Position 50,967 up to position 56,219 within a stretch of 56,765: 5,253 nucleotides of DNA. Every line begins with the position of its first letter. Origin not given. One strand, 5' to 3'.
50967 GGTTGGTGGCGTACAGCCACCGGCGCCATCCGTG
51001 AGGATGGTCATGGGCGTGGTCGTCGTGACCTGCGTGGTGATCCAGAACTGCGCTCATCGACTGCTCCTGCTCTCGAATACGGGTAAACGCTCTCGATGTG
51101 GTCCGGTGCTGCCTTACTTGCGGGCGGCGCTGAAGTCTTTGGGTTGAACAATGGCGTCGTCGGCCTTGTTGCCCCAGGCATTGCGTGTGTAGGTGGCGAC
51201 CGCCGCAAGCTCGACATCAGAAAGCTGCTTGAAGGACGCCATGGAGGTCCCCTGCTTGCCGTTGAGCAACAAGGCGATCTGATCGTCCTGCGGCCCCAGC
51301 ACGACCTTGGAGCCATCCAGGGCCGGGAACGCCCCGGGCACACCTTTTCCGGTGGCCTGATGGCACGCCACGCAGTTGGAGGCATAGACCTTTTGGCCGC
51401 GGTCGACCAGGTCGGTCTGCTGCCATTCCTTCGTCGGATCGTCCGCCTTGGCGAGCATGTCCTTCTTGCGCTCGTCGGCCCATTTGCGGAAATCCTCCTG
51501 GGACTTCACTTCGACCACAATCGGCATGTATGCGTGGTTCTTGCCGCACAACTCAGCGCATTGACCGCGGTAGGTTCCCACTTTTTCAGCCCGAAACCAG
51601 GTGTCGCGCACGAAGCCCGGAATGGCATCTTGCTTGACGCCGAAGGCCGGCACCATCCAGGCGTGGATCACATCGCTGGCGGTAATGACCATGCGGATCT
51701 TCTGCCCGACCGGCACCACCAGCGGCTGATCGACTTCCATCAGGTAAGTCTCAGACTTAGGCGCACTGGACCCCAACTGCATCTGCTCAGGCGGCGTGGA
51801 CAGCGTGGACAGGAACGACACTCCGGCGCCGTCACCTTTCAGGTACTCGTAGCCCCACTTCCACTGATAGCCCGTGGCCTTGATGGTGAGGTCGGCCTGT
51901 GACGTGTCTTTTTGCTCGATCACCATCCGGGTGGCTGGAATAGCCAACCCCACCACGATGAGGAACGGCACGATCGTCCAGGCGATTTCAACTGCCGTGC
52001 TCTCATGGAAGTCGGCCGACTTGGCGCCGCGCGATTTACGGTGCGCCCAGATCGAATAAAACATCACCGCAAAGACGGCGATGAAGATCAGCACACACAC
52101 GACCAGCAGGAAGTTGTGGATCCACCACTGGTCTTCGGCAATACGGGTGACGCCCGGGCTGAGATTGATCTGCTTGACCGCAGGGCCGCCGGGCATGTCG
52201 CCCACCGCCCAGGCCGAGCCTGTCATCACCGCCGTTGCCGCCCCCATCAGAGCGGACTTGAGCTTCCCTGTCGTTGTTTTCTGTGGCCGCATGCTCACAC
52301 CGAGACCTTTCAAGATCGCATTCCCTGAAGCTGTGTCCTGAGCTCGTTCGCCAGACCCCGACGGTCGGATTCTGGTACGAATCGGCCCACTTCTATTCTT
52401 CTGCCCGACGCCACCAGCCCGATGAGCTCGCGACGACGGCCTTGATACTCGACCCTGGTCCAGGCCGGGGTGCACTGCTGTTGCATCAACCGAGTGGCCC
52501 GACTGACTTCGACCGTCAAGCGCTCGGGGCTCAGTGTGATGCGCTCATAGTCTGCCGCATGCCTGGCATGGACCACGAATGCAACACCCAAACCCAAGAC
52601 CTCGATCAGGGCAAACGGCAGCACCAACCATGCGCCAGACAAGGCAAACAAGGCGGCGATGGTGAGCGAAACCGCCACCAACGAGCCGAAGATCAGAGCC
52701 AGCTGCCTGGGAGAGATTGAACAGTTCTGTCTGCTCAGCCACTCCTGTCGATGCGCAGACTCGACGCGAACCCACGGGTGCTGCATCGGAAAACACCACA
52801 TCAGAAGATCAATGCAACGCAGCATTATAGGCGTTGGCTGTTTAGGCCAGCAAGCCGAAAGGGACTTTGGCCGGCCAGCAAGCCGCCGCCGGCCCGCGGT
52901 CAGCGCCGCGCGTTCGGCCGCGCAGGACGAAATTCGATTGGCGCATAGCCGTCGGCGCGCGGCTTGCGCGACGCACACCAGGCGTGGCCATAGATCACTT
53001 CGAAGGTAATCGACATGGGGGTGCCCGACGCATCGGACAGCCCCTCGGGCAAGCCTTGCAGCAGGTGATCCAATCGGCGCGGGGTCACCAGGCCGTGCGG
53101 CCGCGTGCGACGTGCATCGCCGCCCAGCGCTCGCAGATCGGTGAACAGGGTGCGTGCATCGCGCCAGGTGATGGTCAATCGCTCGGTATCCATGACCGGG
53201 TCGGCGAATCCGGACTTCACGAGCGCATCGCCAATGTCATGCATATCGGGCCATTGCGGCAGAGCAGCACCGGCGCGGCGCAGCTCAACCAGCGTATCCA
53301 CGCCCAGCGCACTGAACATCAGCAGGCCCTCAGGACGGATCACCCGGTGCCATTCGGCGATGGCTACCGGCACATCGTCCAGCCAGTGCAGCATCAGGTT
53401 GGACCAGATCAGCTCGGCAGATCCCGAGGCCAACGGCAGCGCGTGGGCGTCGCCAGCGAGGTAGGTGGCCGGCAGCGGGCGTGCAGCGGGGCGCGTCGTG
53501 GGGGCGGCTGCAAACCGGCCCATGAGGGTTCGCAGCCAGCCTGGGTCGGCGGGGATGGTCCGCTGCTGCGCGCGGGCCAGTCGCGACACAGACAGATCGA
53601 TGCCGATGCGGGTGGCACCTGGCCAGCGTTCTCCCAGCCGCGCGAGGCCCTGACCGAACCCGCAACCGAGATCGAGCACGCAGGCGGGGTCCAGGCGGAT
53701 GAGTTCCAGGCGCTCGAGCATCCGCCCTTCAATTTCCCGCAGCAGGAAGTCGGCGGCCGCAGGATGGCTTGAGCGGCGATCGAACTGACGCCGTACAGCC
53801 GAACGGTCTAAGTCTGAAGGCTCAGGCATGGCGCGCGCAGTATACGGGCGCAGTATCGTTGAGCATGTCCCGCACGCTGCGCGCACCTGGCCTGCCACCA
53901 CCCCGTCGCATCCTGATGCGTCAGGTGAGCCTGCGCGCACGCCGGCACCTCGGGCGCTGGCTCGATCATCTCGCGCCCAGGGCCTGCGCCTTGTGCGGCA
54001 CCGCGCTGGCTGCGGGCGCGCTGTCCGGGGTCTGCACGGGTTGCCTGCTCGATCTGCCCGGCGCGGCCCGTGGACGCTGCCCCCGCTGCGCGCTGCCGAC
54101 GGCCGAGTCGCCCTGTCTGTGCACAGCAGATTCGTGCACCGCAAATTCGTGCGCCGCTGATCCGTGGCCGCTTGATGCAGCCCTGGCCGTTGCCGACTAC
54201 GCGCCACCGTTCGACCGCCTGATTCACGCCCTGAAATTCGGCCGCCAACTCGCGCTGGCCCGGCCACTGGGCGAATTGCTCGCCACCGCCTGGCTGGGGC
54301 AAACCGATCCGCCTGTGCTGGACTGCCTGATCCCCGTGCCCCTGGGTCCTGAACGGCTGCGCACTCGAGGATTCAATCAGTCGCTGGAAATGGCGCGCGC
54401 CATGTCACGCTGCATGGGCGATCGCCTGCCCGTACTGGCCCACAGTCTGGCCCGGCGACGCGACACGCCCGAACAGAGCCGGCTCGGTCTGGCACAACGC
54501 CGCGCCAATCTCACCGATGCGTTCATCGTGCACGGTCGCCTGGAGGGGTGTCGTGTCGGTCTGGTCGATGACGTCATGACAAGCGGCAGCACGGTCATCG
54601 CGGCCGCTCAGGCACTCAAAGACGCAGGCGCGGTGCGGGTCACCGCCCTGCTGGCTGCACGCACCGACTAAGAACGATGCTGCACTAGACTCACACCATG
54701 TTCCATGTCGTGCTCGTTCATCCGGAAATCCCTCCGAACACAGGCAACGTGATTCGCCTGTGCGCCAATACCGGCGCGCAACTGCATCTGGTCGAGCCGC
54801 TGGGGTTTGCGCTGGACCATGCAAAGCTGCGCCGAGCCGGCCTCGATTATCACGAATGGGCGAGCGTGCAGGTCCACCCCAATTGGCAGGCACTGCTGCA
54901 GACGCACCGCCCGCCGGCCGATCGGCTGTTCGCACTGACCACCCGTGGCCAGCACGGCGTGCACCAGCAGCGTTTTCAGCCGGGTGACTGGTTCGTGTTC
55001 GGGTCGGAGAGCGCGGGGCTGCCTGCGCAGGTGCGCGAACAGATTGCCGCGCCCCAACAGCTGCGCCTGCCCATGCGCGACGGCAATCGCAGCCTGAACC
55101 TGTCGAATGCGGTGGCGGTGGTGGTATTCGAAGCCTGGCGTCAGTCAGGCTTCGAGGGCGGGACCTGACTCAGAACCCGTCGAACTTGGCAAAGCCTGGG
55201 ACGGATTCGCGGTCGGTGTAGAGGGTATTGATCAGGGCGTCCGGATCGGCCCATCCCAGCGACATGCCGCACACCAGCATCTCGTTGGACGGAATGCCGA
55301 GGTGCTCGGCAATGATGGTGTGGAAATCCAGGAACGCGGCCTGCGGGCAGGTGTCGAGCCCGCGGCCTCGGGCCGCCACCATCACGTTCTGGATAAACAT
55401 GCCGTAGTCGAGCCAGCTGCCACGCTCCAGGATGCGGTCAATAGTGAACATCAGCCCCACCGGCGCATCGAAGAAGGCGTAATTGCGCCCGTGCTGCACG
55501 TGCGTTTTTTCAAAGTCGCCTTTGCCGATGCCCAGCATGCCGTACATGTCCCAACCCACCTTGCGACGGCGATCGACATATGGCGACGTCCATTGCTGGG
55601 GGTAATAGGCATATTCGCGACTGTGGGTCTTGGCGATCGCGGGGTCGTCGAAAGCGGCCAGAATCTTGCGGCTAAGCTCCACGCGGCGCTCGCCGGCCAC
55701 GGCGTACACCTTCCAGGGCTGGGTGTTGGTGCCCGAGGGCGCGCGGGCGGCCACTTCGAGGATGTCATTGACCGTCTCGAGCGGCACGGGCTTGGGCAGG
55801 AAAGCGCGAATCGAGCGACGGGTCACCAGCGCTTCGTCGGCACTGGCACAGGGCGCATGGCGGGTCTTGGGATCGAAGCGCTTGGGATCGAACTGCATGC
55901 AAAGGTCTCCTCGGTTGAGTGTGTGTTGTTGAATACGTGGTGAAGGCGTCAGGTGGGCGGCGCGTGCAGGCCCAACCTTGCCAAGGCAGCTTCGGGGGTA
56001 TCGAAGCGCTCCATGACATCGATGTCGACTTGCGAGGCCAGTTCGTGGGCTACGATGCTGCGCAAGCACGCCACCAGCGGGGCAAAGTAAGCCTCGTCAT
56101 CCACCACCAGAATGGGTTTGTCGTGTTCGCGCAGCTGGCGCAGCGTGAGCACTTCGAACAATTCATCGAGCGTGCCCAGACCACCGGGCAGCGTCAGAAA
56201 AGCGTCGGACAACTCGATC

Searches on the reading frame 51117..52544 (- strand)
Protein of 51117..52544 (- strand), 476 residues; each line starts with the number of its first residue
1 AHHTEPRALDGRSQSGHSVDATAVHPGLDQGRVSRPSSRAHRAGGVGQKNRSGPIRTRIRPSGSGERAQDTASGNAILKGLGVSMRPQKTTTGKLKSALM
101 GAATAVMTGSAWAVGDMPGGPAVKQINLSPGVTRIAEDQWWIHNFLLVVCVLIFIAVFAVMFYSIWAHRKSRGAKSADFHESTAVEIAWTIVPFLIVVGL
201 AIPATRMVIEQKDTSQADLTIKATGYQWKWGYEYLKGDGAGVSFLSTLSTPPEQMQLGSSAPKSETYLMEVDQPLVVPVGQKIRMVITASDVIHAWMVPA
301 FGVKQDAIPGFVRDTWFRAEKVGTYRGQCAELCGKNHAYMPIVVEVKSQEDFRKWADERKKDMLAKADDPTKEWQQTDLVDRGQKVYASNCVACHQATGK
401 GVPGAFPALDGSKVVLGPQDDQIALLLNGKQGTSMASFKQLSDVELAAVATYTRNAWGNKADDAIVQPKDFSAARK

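Call 20: search_protein_families(library=pfam, proteins=[window:51117-52544:-], max_evalue=0.001)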
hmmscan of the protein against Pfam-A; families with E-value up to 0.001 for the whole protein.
window:51117-52544:- (476 aa): 4 families
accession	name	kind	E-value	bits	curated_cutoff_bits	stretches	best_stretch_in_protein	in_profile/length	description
PF00116.26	COX2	-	6.1e-38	129.8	22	1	219-345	1-118/120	Cytochrome C oxidase subunit II, periplasmic domain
PF02790.20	COX2_TM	-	4.7e-14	52.8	22.8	1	123-204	3-85/88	Cytochrome C oxidase subunit II, transmembrane domain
PF13442.11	Cytochrome_CBB3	-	1.4e-10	41.8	27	1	380-452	3-67/68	Cytochrome C oxidase, cbb3-type, subunit III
PF00034.26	Cytochrom_C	-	5.2e-10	41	21.3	1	380-456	1-89/90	Cytochrome c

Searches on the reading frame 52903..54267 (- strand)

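Call 49: search_protein_families(library=pfam, proteins=[window:52903-54267:-], max_evalue=0.0001)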
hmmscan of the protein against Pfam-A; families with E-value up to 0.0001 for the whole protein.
window:52903-54267:- (455 aa): 5 families
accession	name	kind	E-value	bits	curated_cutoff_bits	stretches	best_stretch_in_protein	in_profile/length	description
PF08241.18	Methyltransf_11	-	1.6e-17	64.3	21.2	1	198-318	1-95/95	Methyltransferase domain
PF13649.12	Methyltransf_25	-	1.3e-14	55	27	2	262-314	43-97/97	Methyltransferase domain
PF13489.12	Methyltransf_23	-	2.6e-09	37.5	27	1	184-341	13-134/164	Methyltransferase domain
PF08242.18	Methyltransf_12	-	3.9e-09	37.6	30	1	198-316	1-98/98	Methyltransferase domain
PF13847.12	Methyltransf_31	-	1.8e-06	28.2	27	0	197-236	7-47/145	Methyltransferase domain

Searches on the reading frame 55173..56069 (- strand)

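Call 49: search_protein_families(library=pfam, proteins=[window:55173-56069:-], max_evalue=0.0001)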
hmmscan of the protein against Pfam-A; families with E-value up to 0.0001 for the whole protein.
window:55173-56069:- (299 aa): 2 families
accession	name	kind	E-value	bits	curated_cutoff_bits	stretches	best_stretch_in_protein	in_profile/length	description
PF00881.29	Nitroreductase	-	8.9e-37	127.3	23.5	1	82-273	2-167/167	Nitroreductase family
PF14512.11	TM1586_NiRdase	-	9.5e-05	22.5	27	0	98-136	158-195/215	Putative TM nitroreductase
